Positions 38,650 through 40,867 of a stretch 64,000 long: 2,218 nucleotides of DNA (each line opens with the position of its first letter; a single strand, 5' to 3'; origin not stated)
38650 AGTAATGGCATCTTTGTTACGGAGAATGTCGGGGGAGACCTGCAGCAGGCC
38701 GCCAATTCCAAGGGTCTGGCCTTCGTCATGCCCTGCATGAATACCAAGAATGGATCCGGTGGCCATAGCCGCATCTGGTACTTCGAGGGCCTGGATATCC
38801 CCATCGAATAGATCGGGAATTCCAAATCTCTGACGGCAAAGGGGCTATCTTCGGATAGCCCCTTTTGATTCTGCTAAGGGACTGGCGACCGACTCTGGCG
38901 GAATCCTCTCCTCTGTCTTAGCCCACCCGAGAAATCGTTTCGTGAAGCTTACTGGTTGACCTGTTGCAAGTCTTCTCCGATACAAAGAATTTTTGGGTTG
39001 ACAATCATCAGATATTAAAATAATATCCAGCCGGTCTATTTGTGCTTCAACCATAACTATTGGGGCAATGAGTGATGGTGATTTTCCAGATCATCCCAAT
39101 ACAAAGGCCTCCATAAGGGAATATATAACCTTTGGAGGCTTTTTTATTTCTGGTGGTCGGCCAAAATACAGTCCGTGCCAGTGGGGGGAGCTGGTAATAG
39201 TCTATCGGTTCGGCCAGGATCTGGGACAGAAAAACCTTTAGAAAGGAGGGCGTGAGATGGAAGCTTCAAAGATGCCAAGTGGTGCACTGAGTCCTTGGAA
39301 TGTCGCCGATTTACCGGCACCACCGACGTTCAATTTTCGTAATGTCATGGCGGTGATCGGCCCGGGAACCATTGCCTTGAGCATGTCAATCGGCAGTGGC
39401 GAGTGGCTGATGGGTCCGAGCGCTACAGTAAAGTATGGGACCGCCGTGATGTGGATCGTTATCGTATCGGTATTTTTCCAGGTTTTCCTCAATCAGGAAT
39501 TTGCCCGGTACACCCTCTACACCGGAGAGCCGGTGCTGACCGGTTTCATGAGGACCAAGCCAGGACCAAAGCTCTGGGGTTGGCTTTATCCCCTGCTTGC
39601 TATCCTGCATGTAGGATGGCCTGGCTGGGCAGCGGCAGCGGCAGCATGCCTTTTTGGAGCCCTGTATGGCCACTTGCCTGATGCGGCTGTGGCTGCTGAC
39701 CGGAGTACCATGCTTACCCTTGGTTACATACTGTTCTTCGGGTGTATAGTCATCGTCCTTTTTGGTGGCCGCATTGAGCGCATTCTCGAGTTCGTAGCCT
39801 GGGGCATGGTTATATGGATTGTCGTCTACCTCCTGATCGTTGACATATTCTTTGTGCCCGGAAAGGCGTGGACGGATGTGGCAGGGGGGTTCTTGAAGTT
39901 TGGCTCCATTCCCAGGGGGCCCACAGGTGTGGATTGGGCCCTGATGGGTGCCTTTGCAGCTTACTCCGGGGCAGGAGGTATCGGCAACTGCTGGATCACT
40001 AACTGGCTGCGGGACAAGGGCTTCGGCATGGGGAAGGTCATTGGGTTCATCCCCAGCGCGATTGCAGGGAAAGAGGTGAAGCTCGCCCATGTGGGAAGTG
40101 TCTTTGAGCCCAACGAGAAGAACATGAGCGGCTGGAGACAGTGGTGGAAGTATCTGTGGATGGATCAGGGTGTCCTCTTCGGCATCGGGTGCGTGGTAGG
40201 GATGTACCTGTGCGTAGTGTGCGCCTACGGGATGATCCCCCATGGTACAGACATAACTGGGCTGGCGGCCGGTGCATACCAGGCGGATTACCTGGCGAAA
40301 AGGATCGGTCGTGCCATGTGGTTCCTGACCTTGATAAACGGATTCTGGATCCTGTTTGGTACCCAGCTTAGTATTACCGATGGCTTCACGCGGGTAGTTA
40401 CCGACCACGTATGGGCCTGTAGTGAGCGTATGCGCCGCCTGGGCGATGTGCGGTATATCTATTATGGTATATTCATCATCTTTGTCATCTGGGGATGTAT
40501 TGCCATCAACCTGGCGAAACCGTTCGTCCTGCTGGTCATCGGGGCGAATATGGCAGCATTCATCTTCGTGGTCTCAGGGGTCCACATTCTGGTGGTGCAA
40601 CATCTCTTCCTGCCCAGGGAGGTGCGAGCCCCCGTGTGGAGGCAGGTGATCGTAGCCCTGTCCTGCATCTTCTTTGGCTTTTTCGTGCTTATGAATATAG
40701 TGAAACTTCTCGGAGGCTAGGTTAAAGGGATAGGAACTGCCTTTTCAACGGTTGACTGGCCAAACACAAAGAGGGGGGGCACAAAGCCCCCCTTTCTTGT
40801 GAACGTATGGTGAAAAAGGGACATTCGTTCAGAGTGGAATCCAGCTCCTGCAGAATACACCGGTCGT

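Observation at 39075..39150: Same uORF/hairpin arrangement in the paralogous leader, with an in-frame indel and a stronger terminator (copy B)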

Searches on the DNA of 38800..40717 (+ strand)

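Call 12: search_rna_families(source=window, start=38800, end=39300, threshold=evalue, max_evalue=10)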
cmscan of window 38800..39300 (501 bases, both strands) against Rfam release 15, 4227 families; matches with E-value up to 10: 8.
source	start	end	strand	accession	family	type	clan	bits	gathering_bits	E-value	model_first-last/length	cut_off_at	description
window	39044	39148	+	RF01859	Phe_leader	Cis-reg; leader;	-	23.3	55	0.14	1-125/125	no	Phenylalanine leader peptide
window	39101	39150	+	RF00489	ctRNA_p42d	Gene; antisense;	-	22.4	50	0.021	1-46/46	no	ctRNA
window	38933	39015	-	RF00472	snosnR55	Gene; snRNA; snoRNA; CD-box;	CL00054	18.8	50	1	1-92/92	no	Small nucleolar RNA snR55/Z10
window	39098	39182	-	RF01859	Phe_leader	Cis-reg; leader;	-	17.4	55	2.9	1-125/125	no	Phenylalanine leader peptide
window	39099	39147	+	RF03722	MIR4378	Gene; miRNA;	-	17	90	2.7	1-91/91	no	MIR4378 microRNA precursor family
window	39090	39148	+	RF02386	sau-19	Gene; sRNA;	-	16.6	80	4.3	1-75/75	no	Staphylococcus sRNA sau-19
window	39100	39146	+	RF04117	MIR5200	Gene; miRNA;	-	15.1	70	4.5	1-92/92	no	MIR5200 microRNA precursor family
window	39104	39166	+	RF01768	flavi_FSE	Cis-reg; frameshift_element;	-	12.4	43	3.3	1-62/62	no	ribosomal frameshift site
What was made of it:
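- On Classical ribosome-mediated amino-acid attenuator (trp/his/phe/ilv type): The best match is Phe_leader at 23.3 bits, against a gathering score of 55 (call 12).
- Closest known: Classical amino-acid attenuators. Different: The Rfam Phe_leader model scores 23 bits against a gathering score of 55 (call 12).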

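Call 55: build_rna_model(alignment_id=A4, structure=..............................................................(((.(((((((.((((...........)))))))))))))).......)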
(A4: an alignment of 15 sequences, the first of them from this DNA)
Model R1 built from alignment A4 (15 sequences, 110 columns); structure: as given.
model positions 105; base pairs 14; branch points 0; effective number of sequences 5.8; information 0.59 bits per position. Calibrated on 0.2 Mb of random sequence (short: E-values are rough).
structure used (alignment columns):
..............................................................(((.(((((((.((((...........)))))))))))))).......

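Call 56: search_with_rna_model(model_id=R1, sources=[window, L001, L002, L003, L004, L005, L006, L007, L008, L009, L010, L011, L012, L013, L014, L015, L016, L017, L018, L019, L020, L021, L022, L023, L024, L025, L026, L027, L028, L029, L030, L031, L032, L033, L034, L035, L036, L037, L038, L039, L040, L041, L042, L043, L044, L045, L046, L047, L048, L049, L050, L051, L052, L053, L054, L055, L056, L057, L058, L059, L060, L061, L062, L063, L064, L065, L066, L067, L068, L069, L070, L071, L072, L073, L074, L075, L076, L077, L078, L079, L080], max_evalue=1)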
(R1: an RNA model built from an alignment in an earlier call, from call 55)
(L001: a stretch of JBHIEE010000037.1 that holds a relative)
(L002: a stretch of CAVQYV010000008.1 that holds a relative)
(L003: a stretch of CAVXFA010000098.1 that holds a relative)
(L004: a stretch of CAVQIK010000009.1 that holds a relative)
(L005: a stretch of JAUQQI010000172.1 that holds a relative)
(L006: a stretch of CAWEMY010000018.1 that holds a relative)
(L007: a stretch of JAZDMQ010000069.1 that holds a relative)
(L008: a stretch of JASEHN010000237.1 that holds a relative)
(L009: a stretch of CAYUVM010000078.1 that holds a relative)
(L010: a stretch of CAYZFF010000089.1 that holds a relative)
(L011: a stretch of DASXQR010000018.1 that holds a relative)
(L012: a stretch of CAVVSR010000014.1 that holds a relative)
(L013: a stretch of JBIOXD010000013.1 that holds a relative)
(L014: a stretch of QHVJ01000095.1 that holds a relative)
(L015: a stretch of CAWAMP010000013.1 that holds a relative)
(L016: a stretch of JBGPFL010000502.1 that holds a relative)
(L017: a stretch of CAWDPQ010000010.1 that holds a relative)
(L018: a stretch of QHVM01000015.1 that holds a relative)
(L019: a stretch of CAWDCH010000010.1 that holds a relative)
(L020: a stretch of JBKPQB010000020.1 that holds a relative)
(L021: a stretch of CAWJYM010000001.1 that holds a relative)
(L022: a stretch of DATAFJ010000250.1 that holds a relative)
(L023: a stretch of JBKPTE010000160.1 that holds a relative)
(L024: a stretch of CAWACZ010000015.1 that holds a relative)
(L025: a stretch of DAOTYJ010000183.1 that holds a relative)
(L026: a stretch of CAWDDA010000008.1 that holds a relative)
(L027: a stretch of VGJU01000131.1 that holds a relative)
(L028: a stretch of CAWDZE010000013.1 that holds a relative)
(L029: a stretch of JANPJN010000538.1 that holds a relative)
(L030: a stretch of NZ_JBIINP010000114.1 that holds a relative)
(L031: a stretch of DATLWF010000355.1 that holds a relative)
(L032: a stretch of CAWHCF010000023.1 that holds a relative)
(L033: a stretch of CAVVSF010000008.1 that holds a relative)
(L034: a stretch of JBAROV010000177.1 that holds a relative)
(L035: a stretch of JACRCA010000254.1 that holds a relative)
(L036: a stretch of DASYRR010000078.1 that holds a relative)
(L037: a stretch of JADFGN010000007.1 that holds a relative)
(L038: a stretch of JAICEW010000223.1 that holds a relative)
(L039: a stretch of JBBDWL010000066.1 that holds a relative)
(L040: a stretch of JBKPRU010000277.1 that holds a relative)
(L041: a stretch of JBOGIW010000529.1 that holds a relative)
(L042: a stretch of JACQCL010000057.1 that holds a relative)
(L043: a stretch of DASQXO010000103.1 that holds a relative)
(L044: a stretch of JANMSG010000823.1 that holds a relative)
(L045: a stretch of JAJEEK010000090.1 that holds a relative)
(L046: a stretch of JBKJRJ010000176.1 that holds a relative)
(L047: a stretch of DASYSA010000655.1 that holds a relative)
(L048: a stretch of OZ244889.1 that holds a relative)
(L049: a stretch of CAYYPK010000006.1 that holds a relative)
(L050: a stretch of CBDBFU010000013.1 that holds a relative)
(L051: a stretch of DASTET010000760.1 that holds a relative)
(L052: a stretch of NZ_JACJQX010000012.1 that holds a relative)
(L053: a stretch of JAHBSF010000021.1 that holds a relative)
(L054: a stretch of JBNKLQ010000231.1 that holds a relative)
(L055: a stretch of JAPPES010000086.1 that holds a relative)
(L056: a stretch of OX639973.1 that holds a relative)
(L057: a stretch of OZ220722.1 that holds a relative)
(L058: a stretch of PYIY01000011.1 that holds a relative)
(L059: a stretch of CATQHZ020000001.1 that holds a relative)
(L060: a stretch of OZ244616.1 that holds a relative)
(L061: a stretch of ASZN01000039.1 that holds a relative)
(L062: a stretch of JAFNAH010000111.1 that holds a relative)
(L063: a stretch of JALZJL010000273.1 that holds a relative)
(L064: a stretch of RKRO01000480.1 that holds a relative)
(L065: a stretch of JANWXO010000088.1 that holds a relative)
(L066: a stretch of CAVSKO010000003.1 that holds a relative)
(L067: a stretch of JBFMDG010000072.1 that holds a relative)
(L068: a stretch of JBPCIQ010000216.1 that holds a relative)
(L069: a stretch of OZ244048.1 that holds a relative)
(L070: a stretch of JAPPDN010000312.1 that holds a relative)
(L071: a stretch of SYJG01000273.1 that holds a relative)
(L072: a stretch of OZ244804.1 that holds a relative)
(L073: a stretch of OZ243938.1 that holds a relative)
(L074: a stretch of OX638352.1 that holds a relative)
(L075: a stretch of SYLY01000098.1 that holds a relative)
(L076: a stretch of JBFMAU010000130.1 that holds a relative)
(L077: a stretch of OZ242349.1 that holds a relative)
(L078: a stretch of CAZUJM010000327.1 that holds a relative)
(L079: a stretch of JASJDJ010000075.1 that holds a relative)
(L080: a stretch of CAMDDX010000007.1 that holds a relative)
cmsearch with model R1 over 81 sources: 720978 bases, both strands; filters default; matches with E-value up to 1: 5.
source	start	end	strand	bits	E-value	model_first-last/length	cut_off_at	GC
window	39045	39149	+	114.5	2.7e-20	1-105/105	no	0.38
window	29544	29652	+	101.8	9.3e-18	1-105/105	no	0.46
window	39098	39196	-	30.6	0.0018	1-105/105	no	0.46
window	43846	43948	-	25.9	0.016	1-105/105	no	0.47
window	29607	29645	-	17.4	0.82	60-97/105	no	0.49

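Call 57: search_with_rna_model(model_id=R1, sources=[L081, L082, L083, L084, L085, L086, L087, L088, L089, L090, L091, L092, L093, L094, L095, L096, L097, L098, L099, L100, L101, L102, L103, L104, L105, L106, L107, L108, L109, L110, L111, L112, L113, L114, L115, L116, L117, L118, L119, L120, L121, L122, L123, L124, L125, L126, L127, L128, L129, L130, L131, L132, L133, L134, L135, L136, L137, L138, L139, L140, L141, L142, L143, L144, L145, L146, L147, L148, L149, L150, L151, L152, L153, L154, L155, L156, L157, L158, L159, L160, L161, L162, L163, L164, L165], max_evalue=1)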
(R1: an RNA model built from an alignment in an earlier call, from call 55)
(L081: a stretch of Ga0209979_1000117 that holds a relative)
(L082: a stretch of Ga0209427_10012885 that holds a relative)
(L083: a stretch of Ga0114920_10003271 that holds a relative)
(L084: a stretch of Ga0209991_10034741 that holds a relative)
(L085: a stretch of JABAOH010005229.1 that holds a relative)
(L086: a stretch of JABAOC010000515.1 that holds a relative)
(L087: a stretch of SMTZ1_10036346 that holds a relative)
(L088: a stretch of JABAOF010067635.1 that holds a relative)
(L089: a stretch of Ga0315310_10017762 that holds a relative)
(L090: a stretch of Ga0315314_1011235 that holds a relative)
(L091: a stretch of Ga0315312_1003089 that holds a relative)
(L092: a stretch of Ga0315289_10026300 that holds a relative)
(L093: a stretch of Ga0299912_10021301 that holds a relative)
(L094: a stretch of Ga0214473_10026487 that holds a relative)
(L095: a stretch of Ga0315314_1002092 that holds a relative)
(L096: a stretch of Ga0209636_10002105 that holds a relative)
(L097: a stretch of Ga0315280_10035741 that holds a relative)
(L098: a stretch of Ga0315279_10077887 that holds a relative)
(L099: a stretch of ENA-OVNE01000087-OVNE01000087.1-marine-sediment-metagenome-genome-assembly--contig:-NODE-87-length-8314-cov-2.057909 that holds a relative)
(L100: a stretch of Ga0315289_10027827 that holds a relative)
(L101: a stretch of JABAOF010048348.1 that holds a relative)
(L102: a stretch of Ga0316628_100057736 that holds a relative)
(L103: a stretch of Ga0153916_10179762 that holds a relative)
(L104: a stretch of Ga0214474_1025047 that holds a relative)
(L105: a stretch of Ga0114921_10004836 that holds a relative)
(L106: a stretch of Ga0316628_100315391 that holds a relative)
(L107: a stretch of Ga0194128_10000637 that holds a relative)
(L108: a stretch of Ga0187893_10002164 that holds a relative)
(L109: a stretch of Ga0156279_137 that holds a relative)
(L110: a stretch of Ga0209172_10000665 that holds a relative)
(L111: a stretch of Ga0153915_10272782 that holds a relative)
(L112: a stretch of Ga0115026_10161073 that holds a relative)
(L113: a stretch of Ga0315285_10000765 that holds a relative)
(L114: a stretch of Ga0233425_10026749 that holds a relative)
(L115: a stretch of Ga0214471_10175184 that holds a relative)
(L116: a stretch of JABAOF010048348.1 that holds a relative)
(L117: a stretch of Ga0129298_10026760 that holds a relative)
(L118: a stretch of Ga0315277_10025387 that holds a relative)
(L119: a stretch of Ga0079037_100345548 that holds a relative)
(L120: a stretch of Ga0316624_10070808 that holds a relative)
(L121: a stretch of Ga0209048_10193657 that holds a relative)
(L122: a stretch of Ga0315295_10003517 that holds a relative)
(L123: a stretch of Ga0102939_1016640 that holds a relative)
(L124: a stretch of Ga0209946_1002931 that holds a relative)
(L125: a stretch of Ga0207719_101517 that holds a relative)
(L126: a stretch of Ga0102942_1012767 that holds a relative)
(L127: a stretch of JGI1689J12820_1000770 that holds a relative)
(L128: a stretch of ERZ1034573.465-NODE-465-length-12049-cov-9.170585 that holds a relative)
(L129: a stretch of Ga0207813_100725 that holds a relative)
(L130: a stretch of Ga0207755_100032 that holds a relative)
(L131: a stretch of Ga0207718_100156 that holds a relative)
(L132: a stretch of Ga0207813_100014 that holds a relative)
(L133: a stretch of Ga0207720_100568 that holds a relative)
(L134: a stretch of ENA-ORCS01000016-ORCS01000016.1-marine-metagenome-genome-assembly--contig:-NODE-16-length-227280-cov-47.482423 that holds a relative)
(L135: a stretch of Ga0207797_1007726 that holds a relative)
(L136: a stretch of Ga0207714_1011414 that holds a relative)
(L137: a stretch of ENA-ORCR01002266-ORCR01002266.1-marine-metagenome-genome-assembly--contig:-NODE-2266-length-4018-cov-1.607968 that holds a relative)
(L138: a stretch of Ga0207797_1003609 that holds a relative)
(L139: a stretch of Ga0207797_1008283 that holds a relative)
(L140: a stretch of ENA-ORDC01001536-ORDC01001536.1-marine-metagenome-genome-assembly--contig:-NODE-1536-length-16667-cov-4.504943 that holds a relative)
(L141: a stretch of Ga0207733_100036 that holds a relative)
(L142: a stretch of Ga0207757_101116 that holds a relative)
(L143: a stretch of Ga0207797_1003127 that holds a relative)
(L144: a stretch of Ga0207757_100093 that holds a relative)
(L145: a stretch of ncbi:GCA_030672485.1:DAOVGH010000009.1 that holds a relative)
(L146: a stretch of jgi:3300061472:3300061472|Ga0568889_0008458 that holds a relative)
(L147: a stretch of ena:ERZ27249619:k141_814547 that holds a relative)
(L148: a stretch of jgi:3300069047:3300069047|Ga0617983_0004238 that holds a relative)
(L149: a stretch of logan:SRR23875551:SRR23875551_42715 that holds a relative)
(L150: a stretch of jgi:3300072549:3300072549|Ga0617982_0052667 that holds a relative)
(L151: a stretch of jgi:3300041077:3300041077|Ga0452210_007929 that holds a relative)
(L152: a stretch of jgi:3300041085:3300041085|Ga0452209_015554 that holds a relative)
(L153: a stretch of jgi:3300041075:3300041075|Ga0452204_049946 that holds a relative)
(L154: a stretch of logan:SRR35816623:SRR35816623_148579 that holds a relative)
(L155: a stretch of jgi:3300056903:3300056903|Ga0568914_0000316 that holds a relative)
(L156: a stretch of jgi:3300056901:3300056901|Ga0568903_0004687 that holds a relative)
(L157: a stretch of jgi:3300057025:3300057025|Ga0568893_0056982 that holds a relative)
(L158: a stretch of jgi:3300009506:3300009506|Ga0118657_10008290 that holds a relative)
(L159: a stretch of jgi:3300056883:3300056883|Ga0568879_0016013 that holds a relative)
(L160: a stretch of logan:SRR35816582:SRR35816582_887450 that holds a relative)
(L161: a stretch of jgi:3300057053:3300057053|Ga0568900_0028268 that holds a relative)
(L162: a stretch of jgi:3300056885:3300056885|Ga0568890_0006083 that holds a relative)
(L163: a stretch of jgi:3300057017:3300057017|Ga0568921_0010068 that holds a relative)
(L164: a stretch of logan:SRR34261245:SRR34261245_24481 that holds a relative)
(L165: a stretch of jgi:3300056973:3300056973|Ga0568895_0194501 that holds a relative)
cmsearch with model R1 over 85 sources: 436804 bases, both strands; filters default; matches with E-value up to 1: 49.
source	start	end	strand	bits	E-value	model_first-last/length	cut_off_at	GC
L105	2807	2910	+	115.6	9.7e-21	1-105/105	no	0.4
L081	2789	2893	+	113.6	2.5e-20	1-105/105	no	0.41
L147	2850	2955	+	109.4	1.7e-19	1-105/105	no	0.49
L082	2851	2955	+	106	8.4e-19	1-105/105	no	0.49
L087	2851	2955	+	106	8.4e-19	1-105/105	no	0.49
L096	2851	2955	+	106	8.4e-19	1-105/105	no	0.49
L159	2167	2271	+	102.6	4e-18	1-105/105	no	0.51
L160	598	702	+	102.6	4e-18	1-105/105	no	0.51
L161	2643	2747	+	102.6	4e-18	1-105/105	no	0.51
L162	2194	2298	+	102.6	4e-18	1-105/105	no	0.51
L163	2852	2956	+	102.6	4e-18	1-105/105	no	0.51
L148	1752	1860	+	99.8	1.5e-17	1-105/105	no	0.48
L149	214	322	+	99.8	1.5e-17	1-105/105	no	0.48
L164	261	365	+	97.7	3.9e-17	1-105/105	no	0.53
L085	2853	2956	+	89.2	1.9e-15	1-105/105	no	0.54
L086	2853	2956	+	89.2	1.9e-15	1-105/105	no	0.54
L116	2815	2918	+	89.2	1.9e-15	1-105/105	no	0.54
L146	2790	2892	+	88.5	2.7e-15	1-105/105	no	0.46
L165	7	110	+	72.1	5.3e-12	1-105/105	no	0.52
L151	2710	2813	+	66.6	6.6e-11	1-105/105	no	0.54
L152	2710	2813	+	66.6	6.6e-11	1-105/105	no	0.54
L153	1959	2062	+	66.6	6.6e-11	1-105/105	no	0.54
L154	2792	2896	+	63.1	3.4e-10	1-105/105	no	0.5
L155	2792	2896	+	63.1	3.4e-10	1-105/105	no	0.5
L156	2792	2896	+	63.1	3.4e-10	1-105/105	no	0.5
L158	2796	2900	+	52.4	4.6e-08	1-105/105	no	0.5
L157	1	84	+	39.5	1.8e-05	22-105/105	5'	0.46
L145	426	488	+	36.7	6.6e-05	1-105/105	no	0.48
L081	2842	2940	-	33.9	0.00024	1-105/105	no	0.48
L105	2859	2957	-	31.4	0.00077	1-105/105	no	0.42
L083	2834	2895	+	30.5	0.0011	1-105/105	no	0.5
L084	298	359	+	30.5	0.0011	1-105/105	no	0.5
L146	2843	2885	-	28.5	0.0029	59-102/105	no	0.44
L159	2226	2264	-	23.4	0.031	59-98/105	no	0.46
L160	657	695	-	23.4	0.031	59-98/105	no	0.46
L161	2702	2740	-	23.4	0.031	59-98/105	no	0.46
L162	2253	2291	-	23.4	0.031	59-98/105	no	0.46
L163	2911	2949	-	23.4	0.031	59-98/105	no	0.46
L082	2910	2948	-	23.4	0.031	59-98/105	no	0.41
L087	2910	2948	-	23.4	0.031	59-98/105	no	0.41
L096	2910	2948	-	23.4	0.031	59-98/105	no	0.41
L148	1815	1853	-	22.9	0.038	60-97/105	no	0.51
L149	277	315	-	22.9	0.038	60-97/105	no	0.51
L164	320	358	-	21.6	0.072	59-98/105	no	0.51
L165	63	104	-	21.3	0.081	59-100/105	no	0.57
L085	2912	2949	-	19.6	0.18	59-98/105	no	0.53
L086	2912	2949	-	19.6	0.18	59-98/105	no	0.53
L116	2874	2911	-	19.6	0.18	59-98/105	no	0.53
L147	2910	2948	-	18.5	0.3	60-97/105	no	0.51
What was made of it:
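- The unit is found only directly upstream of permeases at least 74% identical, in the same orientation (calls 56, 57).
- Tried and rejected: It found nothing in 108 loci of homologs at roughly 40-70% identity (calls 56, 57).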

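Call 58: search_rna_families(sources=[L001, L002, L003, L004, L005, L006, L007, L008, L089, L090, L091, L092, L093, L094, L095, L097, L099, L100, L113], threshold=gathering)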
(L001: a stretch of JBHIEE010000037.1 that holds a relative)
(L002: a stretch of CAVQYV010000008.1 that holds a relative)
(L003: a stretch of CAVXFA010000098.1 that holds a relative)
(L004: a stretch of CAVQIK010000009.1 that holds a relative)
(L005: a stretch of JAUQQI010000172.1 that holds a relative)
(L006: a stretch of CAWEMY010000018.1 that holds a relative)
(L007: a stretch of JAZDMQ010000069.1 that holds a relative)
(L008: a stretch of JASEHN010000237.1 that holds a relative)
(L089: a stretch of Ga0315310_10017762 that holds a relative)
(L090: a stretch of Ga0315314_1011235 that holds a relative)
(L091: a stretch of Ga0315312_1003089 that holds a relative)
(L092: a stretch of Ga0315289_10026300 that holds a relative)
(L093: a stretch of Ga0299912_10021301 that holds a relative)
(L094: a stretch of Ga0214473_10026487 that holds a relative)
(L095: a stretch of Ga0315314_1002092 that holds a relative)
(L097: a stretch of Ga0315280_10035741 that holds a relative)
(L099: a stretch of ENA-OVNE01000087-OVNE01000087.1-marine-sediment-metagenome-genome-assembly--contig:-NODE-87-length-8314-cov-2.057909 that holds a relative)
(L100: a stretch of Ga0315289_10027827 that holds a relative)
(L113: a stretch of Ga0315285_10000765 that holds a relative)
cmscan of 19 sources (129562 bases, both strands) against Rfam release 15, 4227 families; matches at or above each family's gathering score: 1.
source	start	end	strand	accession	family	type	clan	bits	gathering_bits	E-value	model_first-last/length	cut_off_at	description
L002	3420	3492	-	RF00005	tRNA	Gene; tRNA;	CL00001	65.5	29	1.1e-11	1-71/71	no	tRNA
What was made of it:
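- Tried and rejected: A further scan of 19 distant-homolog loci found none (call 58).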
